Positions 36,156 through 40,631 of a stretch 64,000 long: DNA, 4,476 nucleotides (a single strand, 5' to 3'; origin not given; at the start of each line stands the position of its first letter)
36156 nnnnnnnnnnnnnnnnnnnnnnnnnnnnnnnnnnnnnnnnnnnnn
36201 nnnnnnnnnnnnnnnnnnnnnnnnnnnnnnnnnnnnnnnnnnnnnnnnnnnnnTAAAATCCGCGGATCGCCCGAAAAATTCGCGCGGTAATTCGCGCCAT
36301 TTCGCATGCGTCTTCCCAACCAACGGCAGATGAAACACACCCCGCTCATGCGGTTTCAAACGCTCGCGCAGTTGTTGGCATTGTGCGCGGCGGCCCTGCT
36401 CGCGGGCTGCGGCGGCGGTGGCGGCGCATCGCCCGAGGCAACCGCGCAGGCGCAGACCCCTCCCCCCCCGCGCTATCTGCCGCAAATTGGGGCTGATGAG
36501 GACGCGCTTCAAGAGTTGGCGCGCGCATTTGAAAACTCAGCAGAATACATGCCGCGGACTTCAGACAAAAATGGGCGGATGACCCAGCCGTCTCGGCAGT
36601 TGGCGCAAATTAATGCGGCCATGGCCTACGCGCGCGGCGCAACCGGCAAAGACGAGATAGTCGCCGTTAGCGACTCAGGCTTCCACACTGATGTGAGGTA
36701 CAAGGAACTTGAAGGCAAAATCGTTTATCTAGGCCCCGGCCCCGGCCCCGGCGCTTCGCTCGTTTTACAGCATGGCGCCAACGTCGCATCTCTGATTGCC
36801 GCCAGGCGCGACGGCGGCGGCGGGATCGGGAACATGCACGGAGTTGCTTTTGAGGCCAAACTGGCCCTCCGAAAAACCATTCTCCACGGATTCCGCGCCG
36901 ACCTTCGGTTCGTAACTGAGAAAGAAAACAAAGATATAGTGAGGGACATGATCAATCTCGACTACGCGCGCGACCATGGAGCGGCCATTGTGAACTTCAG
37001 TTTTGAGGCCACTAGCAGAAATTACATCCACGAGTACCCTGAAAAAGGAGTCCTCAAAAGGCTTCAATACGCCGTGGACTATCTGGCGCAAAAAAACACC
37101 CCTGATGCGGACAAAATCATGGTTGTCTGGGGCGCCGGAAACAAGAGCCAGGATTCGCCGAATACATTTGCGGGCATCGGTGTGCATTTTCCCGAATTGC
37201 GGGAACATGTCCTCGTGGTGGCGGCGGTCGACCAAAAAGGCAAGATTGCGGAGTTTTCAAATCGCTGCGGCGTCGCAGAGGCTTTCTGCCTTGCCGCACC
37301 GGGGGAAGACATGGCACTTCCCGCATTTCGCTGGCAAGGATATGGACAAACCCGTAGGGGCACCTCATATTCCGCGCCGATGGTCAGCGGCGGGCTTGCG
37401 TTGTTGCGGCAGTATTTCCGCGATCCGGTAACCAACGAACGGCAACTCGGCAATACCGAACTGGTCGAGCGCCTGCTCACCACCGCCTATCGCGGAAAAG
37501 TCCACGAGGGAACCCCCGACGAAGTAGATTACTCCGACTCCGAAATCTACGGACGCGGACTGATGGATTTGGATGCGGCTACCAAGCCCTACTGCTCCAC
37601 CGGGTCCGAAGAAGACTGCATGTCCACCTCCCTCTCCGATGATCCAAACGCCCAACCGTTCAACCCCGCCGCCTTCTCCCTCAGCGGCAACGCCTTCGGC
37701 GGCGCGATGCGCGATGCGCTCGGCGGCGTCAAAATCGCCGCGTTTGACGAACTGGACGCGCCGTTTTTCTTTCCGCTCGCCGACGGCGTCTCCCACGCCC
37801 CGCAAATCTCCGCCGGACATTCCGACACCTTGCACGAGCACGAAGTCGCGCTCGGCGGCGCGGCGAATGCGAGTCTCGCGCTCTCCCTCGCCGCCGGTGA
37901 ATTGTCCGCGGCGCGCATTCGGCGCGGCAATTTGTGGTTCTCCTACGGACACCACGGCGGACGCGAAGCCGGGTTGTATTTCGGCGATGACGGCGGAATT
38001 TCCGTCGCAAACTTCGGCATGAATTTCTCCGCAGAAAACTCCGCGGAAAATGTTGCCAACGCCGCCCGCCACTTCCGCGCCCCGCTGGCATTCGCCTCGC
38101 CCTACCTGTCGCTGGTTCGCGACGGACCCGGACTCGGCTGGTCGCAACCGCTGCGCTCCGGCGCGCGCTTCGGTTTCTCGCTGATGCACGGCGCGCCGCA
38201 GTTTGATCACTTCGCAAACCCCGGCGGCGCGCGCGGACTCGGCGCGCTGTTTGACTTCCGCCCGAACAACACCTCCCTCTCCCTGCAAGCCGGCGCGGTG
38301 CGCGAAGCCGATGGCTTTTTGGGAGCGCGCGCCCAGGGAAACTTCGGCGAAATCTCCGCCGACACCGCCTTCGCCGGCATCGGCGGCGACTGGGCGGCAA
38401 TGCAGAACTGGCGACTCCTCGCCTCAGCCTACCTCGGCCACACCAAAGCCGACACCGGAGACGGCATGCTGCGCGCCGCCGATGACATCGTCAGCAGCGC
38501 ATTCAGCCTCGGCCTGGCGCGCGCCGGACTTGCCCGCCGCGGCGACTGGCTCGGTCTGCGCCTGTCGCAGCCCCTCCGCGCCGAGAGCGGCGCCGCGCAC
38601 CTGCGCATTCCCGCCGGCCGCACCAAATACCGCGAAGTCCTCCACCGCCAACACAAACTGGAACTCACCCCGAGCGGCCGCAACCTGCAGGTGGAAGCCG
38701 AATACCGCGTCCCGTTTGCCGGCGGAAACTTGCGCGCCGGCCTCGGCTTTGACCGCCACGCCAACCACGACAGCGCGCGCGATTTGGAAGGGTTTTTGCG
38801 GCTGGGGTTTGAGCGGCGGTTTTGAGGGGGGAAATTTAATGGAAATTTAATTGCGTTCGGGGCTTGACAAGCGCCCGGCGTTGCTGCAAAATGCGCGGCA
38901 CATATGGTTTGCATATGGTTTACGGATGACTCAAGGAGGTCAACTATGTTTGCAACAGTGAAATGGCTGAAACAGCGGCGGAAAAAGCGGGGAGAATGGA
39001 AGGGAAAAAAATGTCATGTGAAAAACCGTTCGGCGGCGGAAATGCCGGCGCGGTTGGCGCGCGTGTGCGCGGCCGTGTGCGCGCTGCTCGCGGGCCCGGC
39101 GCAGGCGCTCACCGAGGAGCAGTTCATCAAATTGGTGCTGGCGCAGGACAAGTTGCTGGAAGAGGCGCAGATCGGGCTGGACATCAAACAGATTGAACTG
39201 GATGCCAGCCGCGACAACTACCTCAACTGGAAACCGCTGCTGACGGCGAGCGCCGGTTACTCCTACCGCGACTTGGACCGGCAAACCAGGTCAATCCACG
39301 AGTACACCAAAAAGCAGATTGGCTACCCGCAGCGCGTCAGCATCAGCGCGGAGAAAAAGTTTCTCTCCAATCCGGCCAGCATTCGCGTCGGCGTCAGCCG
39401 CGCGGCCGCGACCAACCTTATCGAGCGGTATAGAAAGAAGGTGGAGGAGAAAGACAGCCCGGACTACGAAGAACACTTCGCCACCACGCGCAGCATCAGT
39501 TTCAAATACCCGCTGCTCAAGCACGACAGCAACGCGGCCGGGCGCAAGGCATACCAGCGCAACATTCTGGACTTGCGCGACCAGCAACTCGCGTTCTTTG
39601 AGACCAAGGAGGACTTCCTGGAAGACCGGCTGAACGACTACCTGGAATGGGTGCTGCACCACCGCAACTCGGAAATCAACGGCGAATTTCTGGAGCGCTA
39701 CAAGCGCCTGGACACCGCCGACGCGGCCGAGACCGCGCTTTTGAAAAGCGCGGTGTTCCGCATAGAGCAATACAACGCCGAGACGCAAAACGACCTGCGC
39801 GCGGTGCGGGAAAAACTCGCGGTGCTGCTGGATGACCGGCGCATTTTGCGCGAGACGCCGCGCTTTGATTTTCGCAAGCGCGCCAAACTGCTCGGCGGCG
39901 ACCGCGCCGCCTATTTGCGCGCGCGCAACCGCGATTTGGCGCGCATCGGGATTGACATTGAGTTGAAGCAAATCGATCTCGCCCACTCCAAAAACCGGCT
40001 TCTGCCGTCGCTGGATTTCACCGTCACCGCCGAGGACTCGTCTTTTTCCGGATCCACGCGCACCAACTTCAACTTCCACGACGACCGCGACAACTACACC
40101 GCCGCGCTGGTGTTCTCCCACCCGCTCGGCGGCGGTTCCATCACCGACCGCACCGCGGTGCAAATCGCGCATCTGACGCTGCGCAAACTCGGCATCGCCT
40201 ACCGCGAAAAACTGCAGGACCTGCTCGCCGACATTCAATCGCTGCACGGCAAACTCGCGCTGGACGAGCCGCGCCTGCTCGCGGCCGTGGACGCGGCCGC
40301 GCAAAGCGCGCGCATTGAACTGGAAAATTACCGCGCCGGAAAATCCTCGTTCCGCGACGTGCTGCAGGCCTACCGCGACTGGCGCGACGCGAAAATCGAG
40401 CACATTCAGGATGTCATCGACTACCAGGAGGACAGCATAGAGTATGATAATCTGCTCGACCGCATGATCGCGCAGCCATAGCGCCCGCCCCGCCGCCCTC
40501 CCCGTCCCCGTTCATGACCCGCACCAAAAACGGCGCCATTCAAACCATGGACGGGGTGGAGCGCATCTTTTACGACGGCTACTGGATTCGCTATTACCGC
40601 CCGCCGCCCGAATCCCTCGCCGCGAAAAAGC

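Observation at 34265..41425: Lower-GC four-gene cell-surface block: cohesin/dockerin protein, S8 autotransporter lipoprotein, TolC-like OMP and an orphan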

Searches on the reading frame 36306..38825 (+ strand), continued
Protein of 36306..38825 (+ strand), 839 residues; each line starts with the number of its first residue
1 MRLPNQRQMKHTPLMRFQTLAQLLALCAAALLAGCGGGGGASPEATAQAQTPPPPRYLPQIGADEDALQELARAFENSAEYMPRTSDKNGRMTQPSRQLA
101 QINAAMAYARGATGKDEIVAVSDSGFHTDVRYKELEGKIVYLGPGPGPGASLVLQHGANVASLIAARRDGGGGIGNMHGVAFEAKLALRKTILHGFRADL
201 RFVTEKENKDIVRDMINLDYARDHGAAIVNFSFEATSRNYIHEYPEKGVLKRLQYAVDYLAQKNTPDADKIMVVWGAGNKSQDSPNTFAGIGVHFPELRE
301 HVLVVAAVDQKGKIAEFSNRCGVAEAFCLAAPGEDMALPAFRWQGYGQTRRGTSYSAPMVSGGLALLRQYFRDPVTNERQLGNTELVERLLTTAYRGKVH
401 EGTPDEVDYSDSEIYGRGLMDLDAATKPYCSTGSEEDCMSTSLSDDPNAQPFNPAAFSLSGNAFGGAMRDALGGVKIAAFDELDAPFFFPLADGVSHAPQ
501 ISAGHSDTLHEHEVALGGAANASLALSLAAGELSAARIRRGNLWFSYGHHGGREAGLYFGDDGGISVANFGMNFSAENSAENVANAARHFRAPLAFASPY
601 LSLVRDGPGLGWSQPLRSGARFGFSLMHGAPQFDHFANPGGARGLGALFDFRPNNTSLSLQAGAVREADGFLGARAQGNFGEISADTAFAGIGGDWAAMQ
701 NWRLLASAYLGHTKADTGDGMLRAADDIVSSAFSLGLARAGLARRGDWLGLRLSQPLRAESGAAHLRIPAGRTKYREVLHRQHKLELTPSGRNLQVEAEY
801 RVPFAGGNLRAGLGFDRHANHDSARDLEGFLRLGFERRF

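Call 25: search_solved_structures(query=A1, max_evalue=1)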
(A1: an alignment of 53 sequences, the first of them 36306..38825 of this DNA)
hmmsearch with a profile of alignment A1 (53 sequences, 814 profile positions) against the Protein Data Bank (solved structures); distinct sequences matched with E-value up to 1: 206 (the best 60 are shown).
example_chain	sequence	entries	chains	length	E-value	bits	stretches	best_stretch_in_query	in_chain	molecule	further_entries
8e7f_A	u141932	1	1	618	3.3e-44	154.5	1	77-379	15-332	Extracellular serine protease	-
7y6m_C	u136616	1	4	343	3.4e-22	81.7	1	72-377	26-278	Intracellular serine protease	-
7xr8_A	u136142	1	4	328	4.3e-22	81.3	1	85-377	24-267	Major intracellular serine protease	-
4kg7_A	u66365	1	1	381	3.2e-20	75.1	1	102-416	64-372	Peptidase S8 and S53, subtilisin, kexin, sedolisin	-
1s01_A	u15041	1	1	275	6.9e-19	70.7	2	86-184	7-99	Subtilisin BPN'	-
1sbi_A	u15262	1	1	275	1.1e-18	70.1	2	86-184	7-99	SUBTILISIN 8397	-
1ah2_A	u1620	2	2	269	1.9e-18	69.3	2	86-181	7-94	SERINE PROTEASE PB92 | SUBTILISIN SAVINASE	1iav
1ndu_A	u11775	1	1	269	2.2e-18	69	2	86-181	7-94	Subtilisin Savinase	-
1bh6_A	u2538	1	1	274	2.8e-18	68.7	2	253-418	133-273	SUBTILISIN DY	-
3afg_A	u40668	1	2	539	2.8e-18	68.7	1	70-377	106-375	Subtilisin-like serine protease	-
1lw6_E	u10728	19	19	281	2.9e-18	68.6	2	86-184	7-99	SUBTILISIN BPN' | Subtilisin BPN' precursor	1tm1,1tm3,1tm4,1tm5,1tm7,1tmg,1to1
2sni_E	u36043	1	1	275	3.4e-18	68.4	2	86-184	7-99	SUBTILISIN NOVO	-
1sbh_A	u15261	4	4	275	3.9e-18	68.2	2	86-184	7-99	SUBTILISIN 8397+1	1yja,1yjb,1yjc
1gci_A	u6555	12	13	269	4.5e-18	68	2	86-181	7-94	SUBTILISIN | Subtilisin Savinase | SAVINASE (TM)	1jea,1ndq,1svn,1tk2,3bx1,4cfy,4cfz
1st3_A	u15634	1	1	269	4.9e-18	67.9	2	86-181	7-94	SUBTILISIN BL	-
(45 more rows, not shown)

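Call 34: find_encoding_contigs(protein=P0130, flank=10000, max_places=2)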
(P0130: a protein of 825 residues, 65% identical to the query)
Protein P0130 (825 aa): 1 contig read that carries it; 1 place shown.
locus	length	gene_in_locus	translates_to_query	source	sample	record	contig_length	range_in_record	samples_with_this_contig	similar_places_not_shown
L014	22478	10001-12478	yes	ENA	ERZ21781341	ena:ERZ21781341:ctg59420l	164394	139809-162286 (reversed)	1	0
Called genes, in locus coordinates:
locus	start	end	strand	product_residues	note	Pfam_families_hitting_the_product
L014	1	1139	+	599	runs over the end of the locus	-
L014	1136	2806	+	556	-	PF03781:FGE-sulfatase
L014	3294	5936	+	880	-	PF00082:Peptidase_S8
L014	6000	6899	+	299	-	PF02634:FdhD-NarQ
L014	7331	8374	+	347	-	PF00082:Peptidase_S8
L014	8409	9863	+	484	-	PF00082:Peptidase_S8 (weak)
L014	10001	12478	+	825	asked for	PF00082:Peptidase_S8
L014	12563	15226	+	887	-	PF00082:Peptidase_S8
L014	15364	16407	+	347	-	PF00082:Peptidase_S8 (weak)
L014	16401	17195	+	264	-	PF00082:Peptidase_S8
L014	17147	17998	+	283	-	-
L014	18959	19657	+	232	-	PF00082:Peptidase_S8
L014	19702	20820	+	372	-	-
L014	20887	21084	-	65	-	-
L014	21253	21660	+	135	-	PF00581:Rhodanese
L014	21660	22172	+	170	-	PF02556:SecB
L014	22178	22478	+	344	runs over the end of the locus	PF01210:NAD_Gly3P_dh_N, PF07479:NAD_Gly3P_dh_C, PF20618:GPD_NAD_C_bact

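Call 35: find_encoding_contigs(protein=P0125, flank=10000, max_places=2)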
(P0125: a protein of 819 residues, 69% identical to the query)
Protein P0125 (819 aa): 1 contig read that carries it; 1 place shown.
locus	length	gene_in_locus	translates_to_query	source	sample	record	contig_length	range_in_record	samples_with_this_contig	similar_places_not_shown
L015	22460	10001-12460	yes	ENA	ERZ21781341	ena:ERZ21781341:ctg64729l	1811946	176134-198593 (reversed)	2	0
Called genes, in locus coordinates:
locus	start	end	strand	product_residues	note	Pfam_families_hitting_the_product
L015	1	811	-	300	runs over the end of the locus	PF07927:HicA_toxin (faint)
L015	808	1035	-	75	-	-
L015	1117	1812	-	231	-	PF00005:ABC_tran, PF13304:AAA_21 (faint)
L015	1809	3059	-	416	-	PF12704:MacB_PCD, PF02687:FtsX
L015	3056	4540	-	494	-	PF01336:tRNA_anti-codon, PF00152:tRNA-synt_2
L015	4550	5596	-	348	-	PF03462:PCRF, PF00472:RF-1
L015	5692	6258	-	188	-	PF02600:DsbB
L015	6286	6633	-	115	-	PF08850:DUF1820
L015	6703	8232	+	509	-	PF02113:Peptidase_S13, PF13354:Beta-lactamase2 (faint)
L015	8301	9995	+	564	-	PF03160:Calx-beta (faint)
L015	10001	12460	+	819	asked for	PF00082:Peptidase_S8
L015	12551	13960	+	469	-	PF00285:Citrate_synt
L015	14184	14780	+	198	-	PF01694:Rhomboid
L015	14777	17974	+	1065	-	PF00133:tRNA-synt_1, PF09334:tRNA-synt_1g (weak), PF08264:Anticodon_1, PF19302:DUF5915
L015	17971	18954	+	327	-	PF00106:adh_short (faint), PF01073:3Beta_HSD, PF01370:Epimerase, PF02719:Polysacc_synt_2, PF04321:RmlD_sub_bind, PF13460:NAD_binding_10 (weak), PF16363:GDP_Man_Dehyd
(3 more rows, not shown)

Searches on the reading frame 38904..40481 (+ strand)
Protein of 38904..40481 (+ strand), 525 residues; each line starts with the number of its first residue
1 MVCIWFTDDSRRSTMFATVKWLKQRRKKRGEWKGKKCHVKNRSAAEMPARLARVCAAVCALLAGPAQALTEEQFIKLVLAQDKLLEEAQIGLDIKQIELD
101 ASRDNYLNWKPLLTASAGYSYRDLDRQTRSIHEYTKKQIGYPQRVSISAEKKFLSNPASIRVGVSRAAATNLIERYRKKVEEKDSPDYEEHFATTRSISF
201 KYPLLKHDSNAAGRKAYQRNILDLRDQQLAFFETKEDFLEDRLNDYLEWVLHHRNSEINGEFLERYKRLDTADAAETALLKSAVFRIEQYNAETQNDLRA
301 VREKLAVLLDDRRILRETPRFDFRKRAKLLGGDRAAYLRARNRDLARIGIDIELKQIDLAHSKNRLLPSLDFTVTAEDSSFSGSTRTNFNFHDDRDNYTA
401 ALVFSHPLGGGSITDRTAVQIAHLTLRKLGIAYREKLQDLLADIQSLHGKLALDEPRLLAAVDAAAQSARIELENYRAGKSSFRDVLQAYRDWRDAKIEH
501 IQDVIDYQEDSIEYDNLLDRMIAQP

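Call 4: search_protein_families(library=pfam, proteins=[window:38904-40481:+], max_evalue=0.1)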
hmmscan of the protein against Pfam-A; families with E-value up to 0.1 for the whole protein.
window:38904-40481:+ (525 aa): 2 families
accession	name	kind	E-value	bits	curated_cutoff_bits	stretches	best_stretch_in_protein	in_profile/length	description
PF02321.23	OEP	-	2e-11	44.5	22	1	339-517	9-185/187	Outer membrane efflux protein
PF10459.15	Peptidase_S46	-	0.016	14.3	22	1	116-290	381-545/698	Peptidase S46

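Call 5: search_protein_families(library=ncbifam, proteins=[window:38904-40481:+], max_evalue=0.01)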
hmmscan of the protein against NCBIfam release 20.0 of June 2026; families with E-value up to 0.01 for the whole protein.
window:38904-40481:+ (525 aa): 2 families
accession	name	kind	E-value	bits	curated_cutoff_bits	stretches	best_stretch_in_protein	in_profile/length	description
TIGR01844.1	type_I_sec_TolC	subfamily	2.5e-05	23.5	225.15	1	292-518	176-397/414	TolC family outer membrane protein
TIGR01845.1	outer_NodT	subfamily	0.00058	18.8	210.05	1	460-510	399-449/460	efflux transporter outer membrane subunit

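Call 22: search_solved_structures(query=window:39042-40481:+, max_evalue=1)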
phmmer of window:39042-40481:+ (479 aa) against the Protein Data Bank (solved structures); distinct sequences matched with E-value up to 1: 1.
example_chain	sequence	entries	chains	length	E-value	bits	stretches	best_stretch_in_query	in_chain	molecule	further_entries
1bam_A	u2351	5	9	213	0.56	12.4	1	239-324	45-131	ENDONUCLEASE BamH I | PROTEIN (BAMHI (E.C.3.1.21.4)) | TYPE II RESTRICTION ENZYME BAMHI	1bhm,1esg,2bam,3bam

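Call 29: find_related_loci(query=window:39042-40481:+, collection=genome_contigs, flank=10000)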
Query window:39042-40481:+ (479 aa) in genome_contigs; peptide patterns used: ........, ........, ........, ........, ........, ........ (x = any residue, [..] = any of these).
53 stretches matched a pattern; 1 encode a relative of the query (tblastn E <= 1e-3); 1 distinct loci.
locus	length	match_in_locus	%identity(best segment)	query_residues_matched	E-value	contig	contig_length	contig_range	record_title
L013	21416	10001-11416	45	9-478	6e-117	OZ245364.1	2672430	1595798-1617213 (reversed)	MAG: Candidatus Poriferihabitaceae bacterium isolate ad906cb3-1d1f-494b-88e6-7833d0e38aa3 genome assembly, chromosome: 1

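Call 69: find_related_loci(query=window:39042-40481:+, collection=metagenome_contigs, flank=6000)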
Query window:39042-40481:+ (479 aa) in metagenome_contigs; peptide patterns used: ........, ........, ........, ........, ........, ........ (x = any residue, [..] = any of these).
81 stretches matched a pattern, but none encodes a relative of the query by tblastn (E <= 1e-3).

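Call 71: find_related_loci(query=A5, collection=metagenome_contigs, flank=6000)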
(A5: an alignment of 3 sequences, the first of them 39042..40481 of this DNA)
Query A5 (479 aa) in metagenome_contigs; peptide patterns used: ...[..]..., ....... (x = any residue, [..] = any of these).
576 stretches matched a pattern; 1 encode a relative of the query (tblastn E <= 1e-3); 1 distinct loci.
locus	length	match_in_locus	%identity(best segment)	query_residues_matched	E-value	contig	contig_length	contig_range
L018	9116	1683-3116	50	7-476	7e-147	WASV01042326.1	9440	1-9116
